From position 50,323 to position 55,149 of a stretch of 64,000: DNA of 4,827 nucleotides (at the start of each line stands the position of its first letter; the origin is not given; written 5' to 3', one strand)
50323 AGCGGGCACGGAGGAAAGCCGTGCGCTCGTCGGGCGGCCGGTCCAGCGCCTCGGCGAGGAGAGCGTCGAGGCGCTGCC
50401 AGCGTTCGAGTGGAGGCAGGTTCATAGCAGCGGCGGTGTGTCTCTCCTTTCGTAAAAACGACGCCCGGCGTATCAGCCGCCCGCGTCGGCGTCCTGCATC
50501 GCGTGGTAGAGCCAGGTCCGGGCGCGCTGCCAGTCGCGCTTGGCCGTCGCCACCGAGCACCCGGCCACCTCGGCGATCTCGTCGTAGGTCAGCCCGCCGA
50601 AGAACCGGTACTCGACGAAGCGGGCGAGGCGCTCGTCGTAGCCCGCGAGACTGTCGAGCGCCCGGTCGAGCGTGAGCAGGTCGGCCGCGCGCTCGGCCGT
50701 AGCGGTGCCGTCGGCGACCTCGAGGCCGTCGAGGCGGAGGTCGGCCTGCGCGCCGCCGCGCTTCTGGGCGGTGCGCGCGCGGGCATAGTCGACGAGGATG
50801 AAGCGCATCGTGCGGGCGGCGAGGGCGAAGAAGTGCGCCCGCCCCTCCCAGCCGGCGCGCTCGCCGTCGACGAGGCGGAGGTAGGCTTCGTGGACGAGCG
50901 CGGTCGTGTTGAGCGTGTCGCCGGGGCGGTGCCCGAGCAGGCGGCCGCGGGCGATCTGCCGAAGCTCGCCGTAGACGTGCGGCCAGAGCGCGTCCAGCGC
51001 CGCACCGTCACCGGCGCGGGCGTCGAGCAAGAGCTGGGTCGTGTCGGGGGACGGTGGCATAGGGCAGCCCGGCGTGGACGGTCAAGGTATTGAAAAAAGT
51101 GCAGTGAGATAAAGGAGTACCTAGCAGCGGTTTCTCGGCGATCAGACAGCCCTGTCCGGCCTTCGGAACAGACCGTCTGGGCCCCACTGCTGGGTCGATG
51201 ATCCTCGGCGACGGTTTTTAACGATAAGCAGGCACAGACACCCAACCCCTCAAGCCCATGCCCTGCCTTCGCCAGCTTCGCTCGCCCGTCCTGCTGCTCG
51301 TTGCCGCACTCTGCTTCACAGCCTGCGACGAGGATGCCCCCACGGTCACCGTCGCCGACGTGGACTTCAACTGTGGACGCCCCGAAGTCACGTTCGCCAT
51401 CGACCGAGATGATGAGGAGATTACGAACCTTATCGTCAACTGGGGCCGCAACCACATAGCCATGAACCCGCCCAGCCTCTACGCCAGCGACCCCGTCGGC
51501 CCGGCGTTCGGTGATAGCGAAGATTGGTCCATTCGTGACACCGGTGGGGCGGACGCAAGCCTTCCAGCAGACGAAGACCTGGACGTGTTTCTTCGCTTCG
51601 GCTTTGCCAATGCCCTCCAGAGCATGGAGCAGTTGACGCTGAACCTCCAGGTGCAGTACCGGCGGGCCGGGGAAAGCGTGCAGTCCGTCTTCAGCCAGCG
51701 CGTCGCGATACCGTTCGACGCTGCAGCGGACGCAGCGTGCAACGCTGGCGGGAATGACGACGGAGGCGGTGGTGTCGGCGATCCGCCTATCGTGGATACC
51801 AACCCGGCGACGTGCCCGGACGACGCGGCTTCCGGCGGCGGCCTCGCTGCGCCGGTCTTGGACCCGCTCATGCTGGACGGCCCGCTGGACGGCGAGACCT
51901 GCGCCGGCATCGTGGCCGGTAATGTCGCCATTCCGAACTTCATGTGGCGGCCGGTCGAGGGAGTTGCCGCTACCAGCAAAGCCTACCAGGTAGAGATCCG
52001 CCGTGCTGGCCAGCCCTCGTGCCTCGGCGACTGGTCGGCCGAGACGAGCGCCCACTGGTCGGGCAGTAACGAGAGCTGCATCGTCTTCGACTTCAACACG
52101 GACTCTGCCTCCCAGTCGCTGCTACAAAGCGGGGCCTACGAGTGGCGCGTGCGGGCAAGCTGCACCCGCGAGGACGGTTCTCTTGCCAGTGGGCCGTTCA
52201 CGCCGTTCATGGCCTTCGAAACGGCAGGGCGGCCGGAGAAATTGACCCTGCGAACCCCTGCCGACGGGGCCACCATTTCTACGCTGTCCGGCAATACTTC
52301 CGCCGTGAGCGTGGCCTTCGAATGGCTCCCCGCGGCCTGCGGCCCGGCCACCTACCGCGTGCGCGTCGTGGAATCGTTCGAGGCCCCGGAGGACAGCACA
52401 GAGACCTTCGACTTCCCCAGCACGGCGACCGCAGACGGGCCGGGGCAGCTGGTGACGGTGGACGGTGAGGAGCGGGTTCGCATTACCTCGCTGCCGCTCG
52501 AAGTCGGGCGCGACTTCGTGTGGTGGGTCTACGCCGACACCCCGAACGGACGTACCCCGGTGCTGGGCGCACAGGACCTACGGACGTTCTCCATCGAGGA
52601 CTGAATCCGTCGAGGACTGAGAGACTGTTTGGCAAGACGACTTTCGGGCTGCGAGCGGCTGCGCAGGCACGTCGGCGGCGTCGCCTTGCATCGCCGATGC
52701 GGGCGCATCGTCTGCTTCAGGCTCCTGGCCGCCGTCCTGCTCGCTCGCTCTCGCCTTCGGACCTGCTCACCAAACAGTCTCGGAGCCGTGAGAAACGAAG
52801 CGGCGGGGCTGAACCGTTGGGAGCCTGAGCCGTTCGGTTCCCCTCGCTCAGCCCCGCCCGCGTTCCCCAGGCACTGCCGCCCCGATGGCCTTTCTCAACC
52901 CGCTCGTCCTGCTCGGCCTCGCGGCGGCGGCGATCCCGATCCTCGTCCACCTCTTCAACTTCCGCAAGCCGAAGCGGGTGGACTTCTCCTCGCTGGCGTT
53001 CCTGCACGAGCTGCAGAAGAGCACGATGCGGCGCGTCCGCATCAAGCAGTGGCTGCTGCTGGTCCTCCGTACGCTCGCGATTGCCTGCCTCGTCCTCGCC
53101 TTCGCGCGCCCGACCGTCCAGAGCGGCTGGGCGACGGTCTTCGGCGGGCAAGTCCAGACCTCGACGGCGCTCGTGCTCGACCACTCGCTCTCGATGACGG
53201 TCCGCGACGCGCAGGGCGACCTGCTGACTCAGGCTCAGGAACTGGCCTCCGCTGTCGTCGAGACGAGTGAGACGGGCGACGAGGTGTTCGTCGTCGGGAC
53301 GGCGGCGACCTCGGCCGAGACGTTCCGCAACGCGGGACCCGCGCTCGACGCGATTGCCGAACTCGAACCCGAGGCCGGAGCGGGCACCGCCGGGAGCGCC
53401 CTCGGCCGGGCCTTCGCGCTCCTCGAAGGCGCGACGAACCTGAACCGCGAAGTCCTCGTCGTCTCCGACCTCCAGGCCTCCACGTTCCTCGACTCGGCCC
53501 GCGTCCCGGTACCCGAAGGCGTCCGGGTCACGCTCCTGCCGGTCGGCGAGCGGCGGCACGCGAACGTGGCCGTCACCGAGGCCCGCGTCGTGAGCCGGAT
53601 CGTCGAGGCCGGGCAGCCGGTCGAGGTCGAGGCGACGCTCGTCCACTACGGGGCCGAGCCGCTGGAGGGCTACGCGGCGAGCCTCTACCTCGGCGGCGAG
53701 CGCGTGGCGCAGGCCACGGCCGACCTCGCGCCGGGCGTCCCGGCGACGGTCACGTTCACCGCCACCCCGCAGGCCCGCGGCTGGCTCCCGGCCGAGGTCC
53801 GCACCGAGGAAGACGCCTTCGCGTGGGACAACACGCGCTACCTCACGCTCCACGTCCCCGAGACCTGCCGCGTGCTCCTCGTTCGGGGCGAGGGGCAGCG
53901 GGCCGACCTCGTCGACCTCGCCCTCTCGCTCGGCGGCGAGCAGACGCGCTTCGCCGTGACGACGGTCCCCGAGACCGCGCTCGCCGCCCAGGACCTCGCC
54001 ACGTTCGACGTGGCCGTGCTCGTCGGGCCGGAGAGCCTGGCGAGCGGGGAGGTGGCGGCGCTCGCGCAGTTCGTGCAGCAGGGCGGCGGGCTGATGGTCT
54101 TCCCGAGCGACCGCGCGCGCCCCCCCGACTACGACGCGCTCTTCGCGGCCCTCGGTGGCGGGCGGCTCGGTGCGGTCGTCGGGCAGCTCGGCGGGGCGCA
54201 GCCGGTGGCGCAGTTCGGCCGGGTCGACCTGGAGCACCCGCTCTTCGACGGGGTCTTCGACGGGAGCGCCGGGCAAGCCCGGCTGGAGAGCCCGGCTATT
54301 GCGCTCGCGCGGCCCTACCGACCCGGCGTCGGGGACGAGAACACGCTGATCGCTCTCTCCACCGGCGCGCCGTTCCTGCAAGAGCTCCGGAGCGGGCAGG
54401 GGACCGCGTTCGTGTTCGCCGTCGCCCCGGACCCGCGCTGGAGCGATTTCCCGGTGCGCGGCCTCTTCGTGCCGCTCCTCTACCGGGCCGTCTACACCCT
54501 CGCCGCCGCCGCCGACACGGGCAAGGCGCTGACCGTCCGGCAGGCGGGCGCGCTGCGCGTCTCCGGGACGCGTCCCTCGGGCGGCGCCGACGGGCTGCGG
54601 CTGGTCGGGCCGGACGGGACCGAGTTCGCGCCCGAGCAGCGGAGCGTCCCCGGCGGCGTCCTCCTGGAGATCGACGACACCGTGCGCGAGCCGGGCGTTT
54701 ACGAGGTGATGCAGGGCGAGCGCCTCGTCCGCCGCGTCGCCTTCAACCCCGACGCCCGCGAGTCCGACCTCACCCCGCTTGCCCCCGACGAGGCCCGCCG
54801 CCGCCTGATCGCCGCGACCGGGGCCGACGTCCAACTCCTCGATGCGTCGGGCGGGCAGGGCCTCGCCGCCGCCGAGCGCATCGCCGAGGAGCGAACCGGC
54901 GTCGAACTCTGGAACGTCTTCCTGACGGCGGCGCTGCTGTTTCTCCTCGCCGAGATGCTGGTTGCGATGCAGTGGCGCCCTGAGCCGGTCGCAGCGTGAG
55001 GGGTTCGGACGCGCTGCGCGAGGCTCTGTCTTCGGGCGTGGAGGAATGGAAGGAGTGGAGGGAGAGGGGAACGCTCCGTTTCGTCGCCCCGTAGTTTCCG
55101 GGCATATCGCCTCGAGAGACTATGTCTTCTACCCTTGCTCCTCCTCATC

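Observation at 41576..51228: Shared ECF-type promoter-like motif TGATMC-N17-CGAWA at four sites links the second sigma/kinase pair to a lipoprotein gene and two T9SS cargo genes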

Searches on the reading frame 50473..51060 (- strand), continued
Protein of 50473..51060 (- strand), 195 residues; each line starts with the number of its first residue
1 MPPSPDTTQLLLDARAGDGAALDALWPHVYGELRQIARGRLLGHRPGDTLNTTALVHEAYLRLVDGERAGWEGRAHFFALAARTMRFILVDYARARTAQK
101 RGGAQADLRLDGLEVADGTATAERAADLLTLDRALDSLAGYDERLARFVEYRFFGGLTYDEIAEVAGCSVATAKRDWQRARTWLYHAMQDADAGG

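Call 40: search_protein_families(library=ncbifam, proteins=[window:50473-51060:-], max_evalue=0.001)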
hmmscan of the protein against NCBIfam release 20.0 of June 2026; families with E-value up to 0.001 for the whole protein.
window:50473-51060:- (195 aa): 13 families
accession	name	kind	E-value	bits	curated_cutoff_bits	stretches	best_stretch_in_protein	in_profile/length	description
TIGR02999.1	Sig-70_X6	subfamily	2.6e-59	200.2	126.15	1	7-188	4-182/183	ECF-type sigma factor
TIGR02937.1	sigma70-ECF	superfamily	2e-15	56.8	42.9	1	22-187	3-164/165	sigma-70 family RNA polymerase sigma factor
NF009166.1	PRK12513.1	equivalog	3.1e-08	33.6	206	1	7-176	9-174/193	RNA polymerase sigma factor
NF009186.0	PRK12534.1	equivalog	4.5e-06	26.6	267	1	6-179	11-176/187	RNA polymerase sigma factor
NF009179.0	PRK12527.1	equivalog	4.5e-05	23.6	162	1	41-178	11-143/159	RNA polymerase sigma factor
TIGR02983.1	SigE-fam_strep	subfamily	5.6e-05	23.1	141.55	1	118-189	91-159/162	SigE family RNA polymerase sigma factor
NF058625.1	sigma_PG0214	equivalog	7e-05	22.6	130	1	55-191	34-164/170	GFO_1088 family ECF-type sigma factor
NF008889.0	PRK11924.1-1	subfamily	7.1e-05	22.5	181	1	127-190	109-169/173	RNA polymerase sigma factor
TIGR02984.1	Sig-70_plancto1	subfamily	0.00016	21.3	183.75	1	106-182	106-182/189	RNA polymerase sigma-70 factor, Planctomycetaceae-specific subfamily 1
NF009169.0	PRK12516.1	equivalog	0.00025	20.6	321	1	125-189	104-165/188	RNA polymerase sigma factor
TIGR02939.1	RpoE_Sigma70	equivalog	0.00037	20.6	236.15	1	131-183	128-181/190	RNA polymerase sigma factor RpoE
NF009180.0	PRK12528.1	subfamily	0.00053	20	184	1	50-187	33-164/165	RNA polymerase sigma factor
NF009187.0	PRK12535.1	equivalog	0.00079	19.1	290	0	7-191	13-185/197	RNA polymerase sigma factor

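Call 42: find_encoding_contigs(protein=P0006, flank=10000, max_places=2)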
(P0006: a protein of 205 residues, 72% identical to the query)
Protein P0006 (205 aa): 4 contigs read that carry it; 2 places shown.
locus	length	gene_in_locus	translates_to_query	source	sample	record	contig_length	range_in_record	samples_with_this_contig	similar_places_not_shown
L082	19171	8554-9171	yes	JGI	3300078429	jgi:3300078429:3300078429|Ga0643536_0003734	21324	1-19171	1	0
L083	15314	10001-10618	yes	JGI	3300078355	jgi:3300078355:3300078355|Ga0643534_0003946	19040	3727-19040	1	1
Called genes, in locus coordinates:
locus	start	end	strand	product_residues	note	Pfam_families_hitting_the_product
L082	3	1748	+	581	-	?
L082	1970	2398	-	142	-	PF19545:DUF6069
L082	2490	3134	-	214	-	PF01073:3Beta_HSD (weak), PF01370:Epimerase, PF02254:TrkA_N (weak), PF05368:NmrA, PF13460:NAD_binding_10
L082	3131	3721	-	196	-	PF00440:TetR_N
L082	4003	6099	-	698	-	PF07584:BatA, PF13519:VWA_2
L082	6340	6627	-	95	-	-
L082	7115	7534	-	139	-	PF12893:Lumazine_bd_2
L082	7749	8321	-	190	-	-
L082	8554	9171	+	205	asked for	PF07638:Sigma70_ECF, PF08281:Sigma70_r4_2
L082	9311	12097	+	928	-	PF00069:Pkinase, PF07714:PK_Tyr_Ser-Thr, PF24885:TPR_NPHP3, PF13424:TPR_12, PF13374:TPR_10, PF13424:TPR_12, PF13424:TPR_12, PF17874:TPR_MalT, +25 more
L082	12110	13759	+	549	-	PF13439:Glyco_transf_4 (weak), PF21269:TreT_GT1, PF13579:Glyco_trans_4_4 (weak), PF13692:Glyco_trans_1_4, PF20706:GT4-conflict, PF00534:Glycos_transf_1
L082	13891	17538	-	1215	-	PF11765:Hyphal_reg_CWP (faint), PF18962:Por_Secre_tail (faint)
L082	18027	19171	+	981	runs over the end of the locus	PF02463:SMC_N (faint), PF03193:RsgA_GTPase (faint), PF13191:AAA_16 (faint), PF13476:AAA_23 (faint), PF13481:AAA_25 (faint), PF20703:nSTAND1 (faint), PF00005:ABC_tran (faint), PF17755:UvrA_DNA-bind, +2 more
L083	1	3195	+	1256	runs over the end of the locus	PF13426:PAS_9, PF00989:PAS, PF08448:PAS_4, PF01590:GAF, PF13185:GAF_2, PF00989:PAS, PF08448:PAS_4, PF13426:PAS_9, +13 more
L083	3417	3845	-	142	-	PF19545:DUF6069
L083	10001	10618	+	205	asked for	PF07638:Sigma70_ECF, PF08281:Sigma70_r4_2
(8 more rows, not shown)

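Call 43: find_encoding_contigs(protein=P0005, flank=10000, max_places=2)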
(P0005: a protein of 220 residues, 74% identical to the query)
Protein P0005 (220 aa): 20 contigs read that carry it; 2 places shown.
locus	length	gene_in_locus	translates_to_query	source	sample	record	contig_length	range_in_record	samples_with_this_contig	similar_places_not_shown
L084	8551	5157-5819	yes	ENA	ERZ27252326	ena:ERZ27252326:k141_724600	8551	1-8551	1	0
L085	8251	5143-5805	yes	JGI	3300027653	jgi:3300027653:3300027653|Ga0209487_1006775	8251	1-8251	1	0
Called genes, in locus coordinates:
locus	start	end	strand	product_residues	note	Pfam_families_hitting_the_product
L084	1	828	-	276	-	?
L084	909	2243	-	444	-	PF11949:DUF3466 (faint), PF13860:FlgD_ig (faint), PF18962:Por_Secre_tail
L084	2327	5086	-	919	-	PF18962:Por_Secre_tail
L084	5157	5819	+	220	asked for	PF07638:Sigma70_ECF, PF04545:Sigma70_r4 (weak), PF08281:Sigma70_r4_2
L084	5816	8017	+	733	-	PF00069:Pkinase, PF07714:PK_Tyr_Ser-Thr, PF03109:ABC1 (weak), PF13424:TPR_12, PF13432:TPR_16 (weak), PF24885:TPR_NPHP3, PF14559:TPR_19 (weak), PF13424:TPR_12, +5 more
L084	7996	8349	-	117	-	PF02872:5_nucleotid_C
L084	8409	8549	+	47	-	?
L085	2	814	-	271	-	?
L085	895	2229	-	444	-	PF11949:DUF3466 (faint), PF13860:FlgD_ig (faint), PF18962:Por_Secre_tail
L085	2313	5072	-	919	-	PF18962:Por_Secre_tail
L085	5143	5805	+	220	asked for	PF07638:Sigma70_ECF, PF04545:Sigma70_r4 (weak), PF08281:Sigma70_r4_2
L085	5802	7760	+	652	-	PF00069:Pkinase, PF07714:PK_Tyr_Ser-Thr, PF13374:TPR_10 (faint), PF03109:ABC1 (weak), PF24885:TPR_NPHP3 (weak), PF07719:TPR_2 (faint), PF13181:TPR_8 (faint), PF13424:TPR_12 (weak)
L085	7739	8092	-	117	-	PF02872:5_nucleotid_C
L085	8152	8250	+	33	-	?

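Call 44: find_encoding_contigs(protein=P0009, flank=10000, max_places=2)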
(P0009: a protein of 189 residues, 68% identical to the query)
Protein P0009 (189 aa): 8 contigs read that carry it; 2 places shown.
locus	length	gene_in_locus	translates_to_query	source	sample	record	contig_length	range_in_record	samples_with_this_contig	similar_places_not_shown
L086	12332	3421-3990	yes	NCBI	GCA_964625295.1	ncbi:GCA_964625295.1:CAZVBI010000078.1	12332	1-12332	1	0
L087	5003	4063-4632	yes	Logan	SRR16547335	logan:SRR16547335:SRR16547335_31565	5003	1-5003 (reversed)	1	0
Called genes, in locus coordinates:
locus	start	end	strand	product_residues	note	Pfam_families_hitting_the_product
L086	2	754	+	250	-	?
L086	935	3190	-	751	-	PF02368:Big_2, PF02369:Big_1, PF17803:Cadherin_4, PF17892:Cadherin_5, PF17963:Big_9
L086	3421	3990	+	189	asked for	PF07638:Sigma70_ECF, PF08281:Sigma70_r4_2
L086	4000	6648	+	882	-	PF00069:Pkinase, PF07714:PK_Tyr_Ser-Thr, PF13424:TPR_12, PF24885:TPR_NPHP3, PF13374:TPR_10, PF13424:TPR_12, PF13374:TPR_10, PF13374:TPR_10, +18 more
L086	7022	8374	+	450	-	PF25390:WD40_RLD, PF13540:RCC1_2 (weak), PF00415:RCC1 (weak), PF25390:WD40_RLD, PF13540:RCC1_2 (weak), PF00415:RCC1 (weak)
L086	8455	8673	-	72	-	-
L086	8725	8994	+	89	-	-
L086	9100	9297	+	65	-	-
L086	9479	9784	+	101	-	PF03992:ABM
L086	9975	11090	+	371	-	PF15902:Sortilin-Vps10 (faint), PF02012:BNR (faint)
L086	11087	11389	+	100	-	-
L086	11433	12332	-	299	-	?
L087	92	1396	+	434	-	PF13188:PAS_8 (weak), PF02518:HATPase_c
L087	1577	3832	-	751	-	PF02368:Big_2, PF02369:Big_1, PF17803:Cadherin_4, PF17892:Cadherin_5, PF17963:Big_9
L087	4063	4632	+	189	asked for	PF07638:Sigma70_ECF, PF08281:Sigma70_r4_2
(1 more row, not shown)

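Call 62: search_solved_structures(query=window:50473-51060:-, max_evalue=0.001, show_alignments=2)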
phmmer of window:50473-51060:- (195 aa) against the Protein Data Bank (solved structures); distinct sequences matched with E-value up to 0.001: 0.

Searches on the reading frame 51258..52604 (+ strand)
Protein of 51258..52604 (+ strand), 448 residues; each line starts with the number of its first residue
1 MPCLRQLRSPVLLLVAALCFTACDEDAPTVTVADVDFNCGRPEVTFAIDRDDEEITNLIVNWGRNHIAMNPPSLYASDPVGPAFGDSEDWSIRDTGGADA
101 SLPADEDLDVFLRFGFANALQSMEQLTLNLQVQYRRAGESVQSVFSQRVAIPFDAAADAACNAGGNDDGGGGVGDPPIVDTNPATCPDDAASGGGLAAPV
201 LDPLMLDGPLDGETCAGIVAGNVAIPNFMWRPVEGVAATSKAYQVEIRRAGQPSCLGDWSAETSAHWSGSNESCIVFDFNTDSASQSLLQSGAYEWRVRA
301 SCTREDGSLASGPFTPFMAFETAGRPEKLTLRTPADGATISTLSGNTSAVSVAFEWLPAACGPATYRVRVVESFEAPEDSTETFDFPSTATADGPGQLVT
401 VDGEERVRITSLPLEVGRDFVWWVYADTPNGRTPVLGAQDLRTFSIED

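Call 7: search_protein_families(library=pfam, proteins=[window:51258-52604:+], max_evalue=0.01)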
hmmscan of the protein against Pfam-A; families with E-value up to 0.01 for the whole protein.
window:51258-52604:+ (448 aa): 0 families

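Call 40: search_protein_families(library=ncbifam, proteins=[window:51258-52604:+], max_evalue=0.001)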
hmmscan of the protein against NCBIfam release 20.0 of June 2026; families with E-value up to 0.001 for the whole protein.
window:51258-52604:+ (448 aa): 0 families

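Call 50: find_related_loci(query=window:51258-52604:+, collection=metagenome_contigs, flank=3000)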
Query window:51258-52604:+ (448 aa) in metagenome_contigs; peptide patterns used: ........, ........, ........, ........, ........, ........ (x = any residue, [..] = any of these).
68 stretches matched a pattern, but none encodes a relative of the query by tblastn (E <= 1e-3).

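Call 51: find_homologous_proteins(query=window:51258-52604:+, max_evalue=0.00001)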
Query window:51258-52604:+ (448 aa): 6 proteins with E <= 0.00001 among 8000 candidates.
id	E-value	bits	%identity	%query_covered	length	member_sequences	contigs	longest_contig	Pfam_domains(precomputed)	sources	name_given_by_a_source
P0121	0.0e+0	1021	100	100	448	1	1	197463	-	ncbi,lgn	ncbi:MAG: hypothetical protein AAGI91_00705 [Bacteroidota bacterium]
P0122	5.2e-228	775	75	100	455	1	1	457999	-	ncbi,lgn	-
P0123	1.3e-218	744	71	100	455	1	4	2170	-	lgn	-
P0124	1.7e-175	602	60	95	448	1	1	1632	-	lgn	-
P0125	1.4e-159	550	58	98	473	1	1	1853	-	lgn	-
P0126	9.5e-36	142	34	71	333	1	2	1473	-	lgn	-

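Call 52: find_encoding_contigs(protein=P0123, flank=2000, max_places=2)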
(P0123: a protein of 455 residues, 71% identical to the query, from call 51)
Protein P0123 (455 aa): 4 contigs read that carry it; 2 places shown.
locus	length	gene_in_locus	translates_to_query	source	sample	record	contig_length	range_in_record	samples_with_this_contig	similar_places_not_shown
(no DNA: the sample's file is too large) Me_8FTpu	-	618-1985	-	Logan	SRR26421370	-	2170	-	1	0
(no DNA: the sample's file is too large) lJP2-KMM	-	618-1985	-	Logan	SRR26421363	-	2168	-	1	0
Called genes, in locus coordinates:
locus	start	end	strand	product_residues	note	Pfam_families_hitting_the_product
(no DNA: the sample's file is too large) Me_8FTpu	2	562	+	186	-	?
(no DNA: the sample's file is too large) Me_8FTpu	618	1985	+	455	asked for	-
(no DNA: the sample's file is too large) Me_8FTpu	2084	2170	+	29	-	?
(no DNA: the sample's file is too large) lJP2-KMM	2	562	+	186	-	?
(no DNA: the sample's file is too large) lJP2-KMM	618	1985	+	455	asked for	-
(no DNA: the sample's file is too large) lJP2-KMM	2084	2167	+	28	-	?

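Call 53: find_encoding_contigs(protein=P0124, flank=2000, max_places=1)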
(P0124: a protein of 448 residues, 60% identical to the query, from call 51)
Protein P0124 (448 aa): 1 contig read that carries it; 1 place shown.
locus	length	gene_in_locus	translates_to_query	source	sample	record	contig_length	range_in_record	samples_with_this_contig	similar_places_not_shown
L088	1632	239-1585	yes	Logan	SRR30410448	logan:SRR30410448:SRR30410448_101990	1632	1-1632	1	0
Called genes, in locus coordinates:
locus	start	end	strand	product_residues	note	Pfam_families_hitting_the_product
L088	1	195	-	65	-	?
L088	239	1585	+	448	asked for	-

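Call 54: find_encoding_contigs(protein=P0125, flank=2000, max_places=1)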
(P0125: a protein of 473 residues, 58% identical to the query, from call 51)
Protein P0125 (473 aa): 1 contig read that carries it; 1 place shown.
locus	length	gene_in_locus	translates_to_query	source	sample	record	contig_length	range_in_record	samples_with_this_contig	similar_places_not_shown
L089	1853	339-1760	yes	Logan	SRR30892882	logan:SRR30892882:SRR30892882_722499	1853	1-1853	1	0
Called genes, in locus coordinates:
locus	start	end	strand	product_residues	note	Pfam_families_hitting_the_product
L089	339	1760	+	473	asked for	-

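Call 61: search_solved_structures(query=window:51258-52604:+, max_evalue=0.01)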
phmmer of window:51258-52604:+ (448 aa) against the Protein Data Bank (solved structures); distinct sequences matched with E-value up to 0.01: 0.

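Call 86: predict_structure(alignment_id=A3)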
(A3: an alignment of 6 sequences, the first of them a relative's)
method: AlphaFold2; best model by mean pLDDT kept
length: 448 residues; sequences in the alignment: 6
mean_pLDDT: 51.4   pTM: 0.33
mean pLDDT of the five models: 51.4, 49.1, 42.4, 40.8, 37.1
residues with pLDDT >= 90: 0; 70-90: 80; 50-70: 147; < 50: 221
segments of 3 or more residues with pLDDT < 50: 1-5, 20-23, 66-78, 80-85, 163-242, 258-292, 321-349, 359-363, 374-380, 385-395, 428-431, 436-448
pLDDT, mean of each block of 10 residues (from residue 1): 49 58 64 74 83 81 48 44 54 80 83 64 66 80 75 68 36 27 39 38 28 24 31 31 58 52 32 45 38 58 51 56 34 30 37 55 53 47 43 48 57 55 53 45 41
secondary structure, 60 per line:
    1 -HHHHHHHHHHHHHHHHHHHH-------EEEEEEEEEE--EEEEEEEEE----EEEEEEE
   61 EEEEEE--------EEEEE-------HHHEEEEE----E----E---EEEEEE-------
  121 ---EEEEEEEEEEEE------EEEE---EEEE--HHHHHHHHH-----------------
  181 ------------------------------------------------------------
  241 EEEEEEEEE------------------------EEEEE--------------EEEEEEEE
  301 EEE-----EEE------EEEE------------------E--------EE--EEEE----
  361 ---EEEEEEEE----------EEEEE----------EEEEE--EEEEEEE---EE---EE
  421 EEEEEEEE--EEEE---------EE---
elements in order: H2-21 E29-38 E41-49 E54-66 E75-79 E90-94 E108-113 E124-135 E142-145 E149-152 H155-163 E241-249 E274-278 E293-303 E309-311 E318-321 E353-356 E364-371 E382-386 E397-401 E404-410 E419-428 E431-434

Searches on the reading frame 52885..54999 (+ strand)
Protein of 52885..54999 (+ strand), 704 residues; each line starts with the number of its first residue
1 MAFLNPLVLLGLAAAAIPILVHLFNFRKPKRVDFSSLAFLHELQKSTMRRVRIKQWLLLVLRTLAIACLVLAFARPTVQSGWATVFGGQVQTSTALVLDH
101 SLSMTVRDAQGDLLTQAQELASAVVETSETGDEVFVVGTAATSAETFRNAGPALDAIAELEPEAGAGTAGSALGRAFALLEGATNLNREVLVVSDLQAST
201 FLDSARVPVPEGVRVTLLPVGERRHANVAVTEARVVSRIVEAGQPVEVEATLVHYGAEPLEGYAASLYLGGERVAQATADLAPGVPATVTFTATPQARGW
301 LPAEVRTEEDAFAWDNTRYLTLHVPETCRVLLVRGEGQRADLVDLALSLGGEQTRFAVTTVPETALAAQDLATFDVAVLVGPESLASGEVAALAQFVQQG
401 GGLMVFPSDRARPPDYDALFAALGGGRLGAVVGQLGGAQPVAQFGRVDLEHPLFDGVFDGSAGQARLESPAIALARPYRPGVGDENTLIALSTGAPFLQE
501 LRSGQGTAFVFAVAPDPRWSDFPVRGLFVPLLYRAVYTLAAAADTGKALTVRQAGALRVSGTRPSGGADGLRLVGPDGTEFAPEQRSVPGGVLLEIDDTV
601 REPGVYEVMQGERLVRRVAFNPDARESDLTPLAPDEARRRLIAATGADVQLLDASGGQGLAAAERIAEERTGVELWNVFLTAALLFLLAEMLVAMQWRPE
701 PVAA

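Call 7: search_protein_families(library=pfam, proteins=[window:52885-54999:+], max_evalue=0.01)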
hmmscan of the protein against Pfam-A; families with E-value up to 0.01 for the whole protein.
window:52885-54999:+ (704 aa): 5 families
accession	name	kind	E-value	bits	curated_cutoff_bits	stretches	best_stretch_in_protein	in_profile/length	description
PF07584.16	BatA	-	1.7e-23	83.3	25.9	1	1-76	1-77/77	Aerotolerance regulator N-terminal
PF13519.12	VWA_2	-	2.7e-07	31.6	27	1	94-195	1-105/107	von Willebrand factor type A domain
PF09822.16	ABC_transp_aux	-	1.3e-05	25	34.7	1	356-408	29-81/288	ABC-type uncharacterized transport system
PF06283.17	ThuA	-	0.00058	20.6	33.4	1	330-412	2-90/209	Trehalose utilisation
PF14258.12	DUF4350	-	0.0017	19.1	30.4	1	356-495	21-161/181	Domain of unknown function (DUF4350)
